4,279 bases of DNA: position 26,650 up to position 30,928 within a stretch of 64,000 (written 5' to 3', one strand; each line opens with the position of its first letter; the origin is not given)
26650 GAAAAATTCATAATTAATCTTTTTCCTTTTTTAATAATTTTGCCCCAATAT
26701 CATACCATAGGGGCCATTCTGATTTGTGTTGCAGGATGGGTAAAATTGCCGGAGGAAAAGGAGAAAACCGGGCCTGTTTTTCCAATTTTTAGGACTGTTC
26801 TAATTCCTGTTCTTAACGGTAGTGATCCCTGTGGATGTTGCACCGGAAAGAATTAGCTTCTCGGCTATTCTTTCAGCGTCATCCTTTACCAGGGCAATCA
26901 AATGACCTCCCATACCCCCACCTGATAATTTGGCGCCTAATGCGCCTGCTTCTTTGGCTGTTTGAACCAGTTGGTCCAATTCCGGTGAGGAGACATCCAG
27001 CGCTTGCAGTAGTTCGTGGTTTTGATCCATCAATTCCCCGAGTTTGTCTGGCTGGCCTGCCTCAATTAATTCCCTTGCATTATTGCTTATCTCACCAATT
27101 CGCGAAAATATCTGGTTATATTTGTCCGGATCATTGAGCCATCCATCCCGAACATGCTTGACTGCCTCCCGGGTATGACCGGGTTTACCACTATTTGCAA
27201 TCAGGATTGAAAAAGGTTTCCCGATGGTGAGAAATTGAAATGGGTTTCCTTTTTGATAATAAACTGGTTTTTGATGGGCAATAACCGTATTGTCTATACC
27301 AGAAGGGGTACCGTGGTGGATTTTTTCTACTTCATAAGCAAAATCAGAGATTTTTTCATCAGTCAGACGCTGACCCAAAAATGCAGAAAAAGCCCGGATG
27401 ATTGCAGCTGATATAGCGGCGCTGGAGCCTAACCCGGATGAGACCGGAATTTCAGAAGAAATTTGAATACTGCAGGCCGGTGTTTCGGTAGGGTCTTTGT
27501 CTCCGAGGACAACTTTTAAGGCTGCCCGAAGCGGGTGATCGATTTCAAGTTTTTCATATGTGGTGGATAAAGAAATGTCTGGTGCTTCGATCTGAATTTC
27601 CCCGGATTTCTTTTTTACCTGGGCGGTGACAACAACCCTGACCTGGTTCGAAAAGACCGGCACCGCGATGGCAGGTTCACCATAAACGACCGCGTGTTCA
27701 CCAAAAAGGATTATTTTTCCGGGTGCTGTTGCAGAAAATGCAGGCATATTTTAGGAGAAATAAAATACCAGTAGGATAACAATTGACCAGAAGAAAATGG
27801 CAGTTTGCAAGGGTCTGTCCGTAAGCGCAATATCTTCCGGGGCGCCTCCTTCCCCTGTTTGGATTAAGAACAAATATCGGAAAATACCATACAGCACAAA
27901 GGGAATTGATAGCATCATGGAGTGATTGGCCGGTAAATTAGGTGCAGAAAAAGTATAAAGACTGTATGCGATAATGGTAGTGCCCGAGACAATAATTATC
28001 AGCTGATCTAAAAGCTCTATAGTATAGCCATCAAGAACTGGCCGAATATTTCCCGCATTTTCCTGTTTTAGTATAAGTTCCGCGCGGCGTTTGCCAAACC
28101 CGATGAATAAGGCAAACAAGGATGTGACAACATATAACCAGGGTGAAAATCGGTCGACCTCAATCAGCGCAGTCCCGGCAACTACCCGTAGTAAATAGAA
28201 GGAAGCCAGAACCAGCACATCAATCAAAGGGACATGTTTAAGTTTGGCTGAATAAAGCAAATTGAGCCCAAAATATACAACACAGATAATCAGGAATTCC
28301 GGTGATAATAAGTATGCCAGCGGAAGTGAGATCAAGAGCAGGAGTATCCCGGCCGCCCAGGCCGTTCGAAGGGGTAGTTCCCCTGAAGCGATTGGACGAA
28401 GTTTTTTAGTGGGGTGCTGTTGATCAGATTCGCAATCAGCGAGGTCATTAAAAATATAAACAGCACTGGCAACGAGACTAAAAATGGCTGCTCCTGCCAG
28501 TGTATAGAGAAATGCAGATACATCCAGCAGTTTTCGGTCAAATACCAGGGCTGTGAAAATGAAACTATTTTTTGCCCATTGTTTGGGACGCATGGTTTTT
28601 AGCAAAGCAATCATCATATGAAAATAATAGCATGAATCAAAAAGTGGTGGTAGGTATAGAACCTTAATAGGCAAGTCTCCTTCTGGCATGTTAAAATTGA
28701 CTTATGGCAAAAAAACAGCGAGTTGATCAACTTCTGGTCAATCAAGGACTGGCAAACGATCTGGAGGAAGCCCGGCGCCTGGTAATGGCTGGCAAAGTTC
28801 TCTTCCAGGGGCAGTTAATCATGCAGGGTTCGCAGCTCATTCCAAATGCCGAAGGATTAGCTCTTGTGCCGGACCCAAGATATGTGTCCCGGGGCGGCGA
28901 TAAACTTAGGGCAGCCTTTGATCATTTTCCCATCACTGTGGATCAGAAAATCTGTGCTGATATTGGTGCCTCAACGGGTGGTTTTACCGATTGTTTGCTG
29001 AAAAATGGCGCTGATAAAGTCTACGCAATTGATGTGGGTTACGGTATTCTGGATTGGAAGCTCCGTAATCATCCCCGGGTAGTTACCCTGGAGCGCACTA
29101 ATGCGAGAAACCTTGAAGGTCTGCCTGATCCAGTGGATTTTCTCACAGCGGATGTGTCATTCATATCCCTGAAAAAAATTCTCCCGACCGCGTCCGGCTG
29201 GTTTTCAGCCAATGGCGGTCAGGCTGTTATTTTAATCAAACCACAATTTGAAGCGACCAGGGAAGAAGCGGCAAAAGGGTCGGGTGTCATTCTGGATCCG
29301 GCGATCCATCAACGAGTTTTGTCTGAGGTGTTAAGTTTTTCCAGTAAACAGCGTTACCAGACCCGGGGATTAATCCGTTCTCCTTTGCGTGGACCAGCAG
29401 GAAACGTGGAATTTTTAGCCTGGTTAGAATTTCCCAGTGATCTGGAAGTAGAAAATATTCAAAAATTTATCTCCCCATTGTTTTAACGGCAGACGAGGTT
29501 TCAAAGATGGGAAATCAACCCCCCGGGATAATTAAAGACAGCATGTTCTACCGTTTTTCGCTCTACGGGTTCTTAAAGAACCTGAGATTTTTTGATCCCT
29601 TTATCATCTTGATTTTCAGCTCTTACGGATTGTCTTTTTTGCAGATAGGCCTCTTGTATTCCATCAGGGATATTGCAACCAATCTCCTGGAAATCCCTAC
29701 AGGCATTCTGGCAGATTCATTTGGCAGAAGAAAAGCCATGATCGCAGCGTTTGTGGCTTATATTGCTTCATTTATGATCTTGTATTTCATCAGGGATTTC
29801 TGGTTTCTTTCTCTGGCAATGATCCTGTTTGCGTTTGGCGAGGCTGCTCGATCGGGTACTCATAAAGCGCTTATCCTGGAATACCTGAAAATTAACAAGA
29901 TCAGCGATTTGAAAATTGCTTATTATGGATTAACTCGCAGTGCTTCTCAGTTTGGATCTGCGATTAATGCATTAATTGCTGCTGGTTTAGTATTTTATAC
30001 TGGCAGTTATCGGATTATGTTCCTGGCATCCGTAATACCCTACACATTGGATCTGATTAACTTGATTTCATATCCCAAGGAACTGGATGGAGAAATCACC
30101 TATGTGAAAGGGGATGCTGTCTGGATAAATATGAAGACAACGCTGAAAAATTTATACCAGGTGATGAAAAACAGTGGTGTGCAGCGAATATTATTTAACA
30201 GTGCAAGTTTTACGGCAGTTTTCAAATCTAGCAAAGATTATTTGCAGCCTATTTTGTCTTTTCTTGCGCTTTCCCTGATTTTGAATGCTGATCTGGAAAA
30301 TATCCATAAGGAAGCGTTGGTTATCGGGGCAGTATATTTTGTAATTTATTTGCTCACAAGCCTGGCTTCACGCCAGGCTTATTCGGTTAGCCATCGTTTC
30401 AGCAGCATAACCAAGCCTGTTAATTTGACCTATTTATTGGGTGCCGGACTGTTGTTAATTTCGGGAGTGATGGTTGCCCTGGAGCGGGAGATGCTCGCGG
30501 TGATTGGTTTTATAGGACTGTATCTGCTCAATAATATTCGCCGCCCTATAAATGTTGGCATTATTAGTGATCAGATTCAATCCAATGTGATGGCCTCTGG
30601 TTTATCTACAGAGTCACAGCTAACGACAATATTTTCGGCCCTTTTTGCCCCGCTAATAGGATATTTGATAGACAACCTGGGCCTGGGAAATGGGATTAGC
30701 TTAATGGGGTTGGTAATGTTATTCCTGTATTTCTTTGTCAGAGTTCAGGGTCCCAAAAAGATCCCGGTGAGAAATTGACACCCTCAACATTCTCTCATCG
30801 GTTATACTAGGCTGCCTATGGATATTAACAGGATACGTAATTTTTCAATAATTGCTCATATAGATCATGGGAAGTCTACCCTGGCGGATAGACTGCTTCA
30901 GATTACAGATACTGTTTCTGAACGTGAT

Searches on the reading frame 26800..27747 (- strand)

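Call 25: search_protein_families(library=pfam, proteins=[window:26800-27747:-], max_evalue=0.0001)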
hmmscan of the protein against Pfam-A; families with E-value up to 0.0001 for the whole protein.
window:26800-27747:- (315 aa): 3 families
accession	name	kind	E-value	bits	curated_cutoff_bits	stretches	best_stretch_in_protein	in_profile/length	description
PF00288.32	GHMP_kinases_N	-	3.1e-18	66.2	22.3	1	85-157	15-83/87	GHMP kinases N terminal domain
PF08544.19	GHMP_kinases_C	-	3.6e-17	63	21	1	225-298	2-79/85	GHMP kinases C terminal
PF22700.2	MVD-like_N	-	6.6e-05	23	27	0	87-137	78-128/157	Diphosphomevalonate decarboxylase-like N-terminal domain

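Call 69: search_protein_families(library=ncbifam, proteins=[window:26800-27747:-], max_evalue=0.00001)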
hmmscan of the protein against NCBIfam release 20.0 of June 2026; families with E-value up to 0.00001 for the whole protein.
window:26800-27747:- (315 aa): 16 families
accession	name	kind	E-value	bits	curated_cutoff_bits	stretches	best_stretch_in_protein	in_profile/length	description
TIGR00549.1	mevalon_kin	equivalog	3.7e-82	275.9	163.05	1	8-286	1-276/276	mevalonate kinase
NF003036.0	PRK03926.1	equivalog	9e-63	212.1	403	1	5-305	3-286/302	mevalonate kinase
NF003006.0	PRK03817.1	equivalog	4.1e-24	85.2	443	2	223-298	248-325/352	galactokinase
NF001816.0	PRK00555.1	equivalog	5.4e-19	68.4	509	2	234-298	270-336/363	galactokinase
TIGR00131.1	gal_kin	equivalog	8.7e-16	57.8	226.65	1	225-298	286-362/388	galactokinase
NF003705.0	PRK05322.1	equivalog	1.5e-15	56.9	385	1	223-291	283-353/388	galactokinase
NF003472.0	PRK05101.1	equivalog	5.1e-14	52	499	1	223-293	277-351/382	galactokinase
TIGR00191.1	thrB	equivalog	5.9e-13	48.3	168.25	1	87-144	76-132/304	homoserine kinase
NF002288.1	PRK01212.1-4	equivalog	6.9e-13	48.3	194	1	90-296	75-276/303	homoserine kinase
NF009948.0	PRK13412.1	equivalog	1.4e-12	46.2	721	1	209-300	856-948/974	bifunctional fucokinase/fucose-1-phosphate guanylyltransferase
NF049969.1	GlMnHpPKinHddA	equivalog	1e-11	44.9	600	1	45-149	46-155/338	D-glycero-D-manno-heptose 7-phosphate kinase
NF002870.0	PRK03188.1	equivalog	2e-11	43.1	286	0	227-306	214-291/310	4-(cytidine 5'-diphospho)-2-C-methyl-D-erythritol kinase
TIGR01220.1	Pmev_kin_Gr_pos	equivalog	6.4e-11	41.9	165.7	0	6-137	3-150/358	phosphomevalonate kinase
TIGR01920.1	Shik_kin_archae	equivalog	1e-09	38.1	126.85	1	91-135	69-113/266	shikimate kinase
NF040957.1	Arch_PMK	equivalog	9.3e-09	35.2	500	1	7-297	3-296/316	phosphomevalonate kinase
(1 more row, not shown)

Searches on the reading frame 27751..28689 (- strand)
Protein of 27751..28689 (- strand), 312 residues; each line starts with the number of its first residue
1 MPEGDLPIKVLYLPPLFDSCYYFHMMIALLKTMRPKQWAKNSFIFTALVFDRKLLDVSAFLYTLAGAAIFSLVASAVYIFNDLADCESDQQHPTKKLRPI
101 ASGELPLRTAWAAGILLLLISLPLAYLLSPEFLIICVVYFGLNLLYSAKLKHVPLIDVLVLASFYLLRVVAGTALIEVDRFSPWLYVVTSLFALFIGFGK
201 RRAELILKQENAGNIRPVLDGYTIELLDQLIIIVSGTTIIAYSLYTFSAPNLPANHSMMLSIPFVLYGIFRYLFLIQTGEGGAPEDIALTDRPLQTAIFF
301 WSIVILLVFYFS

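Call 25: search_protein_families(library=pfam, proteins=[window:27751-28689:-], max_evalue=0.0001)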
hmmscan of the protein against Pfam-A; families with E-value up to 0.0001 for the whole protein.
window:27751-28689:- (312 aa): 1 family
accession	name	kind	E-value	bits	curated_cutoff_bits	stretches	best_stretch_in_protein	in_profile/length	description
PF01040.23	UbiA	-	6.3e-22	78.5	34.2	1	52-285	14-241/250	UbiA prenyltransferase family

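Call 69: search_protein_families(library=ncbifam, proteins=[window:27751-28689:-], max_evalue=0.00001)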
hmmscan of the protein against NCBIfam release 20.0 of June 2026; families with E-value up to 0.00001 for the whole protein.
window:27751-28689:- (312 aa): 13 families
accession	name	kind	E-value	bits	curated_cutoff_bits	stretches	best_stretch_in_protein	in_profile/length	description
NF008977.0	PRK12324.1-2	equivalog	5.7e-73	245.9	234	1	25-310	1-288/297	decaprenyl-phosphate phosphoribosyltransferase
NF008978.0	PRK12324.1-4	equivalog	7e-73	245.4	207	1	26-310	32-320/322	decaprenyl-phosphate phosphoribosyltransferase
NF008976.0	PRK12324.1-1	equivalog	4.2e-55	187.3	474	1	26-311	18-305/306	decaprenyl-phosphate phosphoribosyltransferase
NF006088.0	PRK08238.1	equivalog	3.7e-52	177.6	351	1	27-274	193-444/482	UbiA family prenyltransferase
NF009523.0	PRK12884.1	equivalog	1.7e-16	60.3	269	1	62-200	38-171/279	prenyltransferase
TIGR01475.1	ubiA_other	subfamily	1.4e-09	37.8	180.8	1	43-192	20-169/282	UbiA-like polyprenyltransferase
NF009522.0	PRK12883.1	equivalog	1.8e-08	34.3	353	1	71-167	47-141/279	geranylgeranylglycerol-phosphate geranylgeranyltransferase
NF005742.0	PRK07566.1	equivalog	1.8e-08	33.9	313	1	71-194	76-201/315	chlorophyll synthase ChlG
NF035940.1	prenyl_rel_EboC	equivalog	2.6e-08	33.6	250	1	72-162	51-138/292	UbiA-like protein EboC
NF009609.0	PRK13106.1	equivalog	4e-07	29.7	349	1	64-198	53-193/301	prenyltransferase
TIGR01473.1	cyoE_ctaB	equivalog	5.4e-07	29.6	210.3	1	30-153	4-129/281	heme o synthase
NF009521.0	PRK12882.1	equivalog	9.9e-07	28.3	296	1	61-163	40-139/280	geranylgeranylglycerol-phosphate geranylgeranyltransferase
TIGR01474.1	ubiA_proteo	equivalog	1.3e-06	28.1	275.45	1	72-192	52-173/282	4-hydroxybenzoate octaprenyltransferase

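Call 88: search_solved_structures(query=window:27751-28689:-, max_evalue=0.001)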
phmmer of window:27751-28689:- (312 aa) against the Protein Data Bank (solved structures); distinct sequences matched with E-value up to 0.001: 3.
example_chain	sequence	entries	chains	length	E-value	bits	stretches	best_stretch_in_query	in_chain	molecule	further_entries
8j8j_D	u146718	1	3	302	7.3e-46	160.1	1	25-304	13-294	Decaprenyl-phosphate phosphoribosyltransferase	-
8j8k_A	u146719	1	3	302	3.5e-35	125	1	25-304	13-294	Decaprenyl-phosphate phosphoribosyltransferase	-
4od4_A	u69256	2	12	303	1.1e-06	31.5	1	59-191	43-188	4-hydroxybenzoate octaprenyltransferase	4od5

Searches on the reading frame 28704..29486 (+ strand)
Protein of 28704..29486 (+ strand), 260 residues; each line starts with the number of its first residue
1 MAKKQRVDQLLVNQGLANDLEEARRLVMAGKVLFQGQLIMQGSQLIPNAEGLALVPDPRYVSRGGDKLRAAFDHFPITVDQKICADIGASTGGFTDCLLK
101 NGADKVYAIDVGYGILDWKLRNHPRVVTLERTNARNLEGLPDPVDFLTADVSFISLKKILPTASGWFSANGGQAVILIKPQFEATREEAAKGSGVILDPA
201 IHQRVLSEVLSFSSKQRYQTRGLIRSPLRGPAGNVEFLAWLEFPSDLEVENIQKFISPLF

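Call 25: search_protein_families(library=pfam, proteins=[window:28704-29486:+], max_evalue=0.0001)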
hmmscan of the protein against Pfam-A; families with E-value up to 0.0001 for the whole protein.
window:28704-29486:+ (260 aa): 1 family
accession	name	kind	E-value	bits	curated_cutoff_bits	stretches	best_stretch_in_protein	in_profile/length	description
PF01728.25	FtsJ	-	3.1e-39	135.2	24.1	1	60-243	1-181/181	FtsJ-like methyltransferase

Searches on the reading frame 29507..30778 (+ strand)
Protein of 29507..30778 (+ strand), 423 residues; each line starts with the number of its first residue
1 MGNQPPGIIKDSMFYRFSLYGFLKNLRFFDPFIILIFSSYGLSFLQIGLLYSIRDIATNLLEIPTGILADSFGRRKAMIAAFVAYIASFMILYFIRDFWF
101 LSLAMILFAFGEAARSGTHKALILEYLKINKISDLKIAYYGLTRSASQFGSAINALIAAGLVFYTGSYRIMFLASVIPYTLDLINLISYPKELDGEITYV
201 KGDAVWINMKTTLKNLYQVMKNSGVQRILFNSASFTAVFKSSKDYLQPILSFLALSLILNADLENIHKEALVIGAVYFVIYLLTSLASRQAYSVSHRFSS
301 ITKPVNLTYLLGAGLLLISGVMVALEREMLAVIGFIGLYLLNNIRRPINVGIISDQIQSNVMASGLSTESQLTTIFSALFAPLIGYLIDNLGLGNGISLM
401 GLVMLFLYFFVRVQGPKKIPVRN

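Call 25: search_protein_families(library=pfam, proteins=[window:29507-30778:+], max_evalue=0.0001)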
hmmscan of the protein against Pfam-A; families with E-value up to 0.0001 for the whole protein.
window:29507-30778:+ (423 aa): 2 families
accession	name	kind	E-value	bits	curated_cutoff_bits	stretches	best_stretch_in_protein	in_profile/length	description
PF07690.21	MFS_1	-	6.6e-16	58.6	33.4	1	29-340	15-310/347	Major Facilitator Superfamily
PF12832.13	MFS_1_like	-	6.5e-06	25.9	25.2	1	28-191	17-175/373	MFS_1 like family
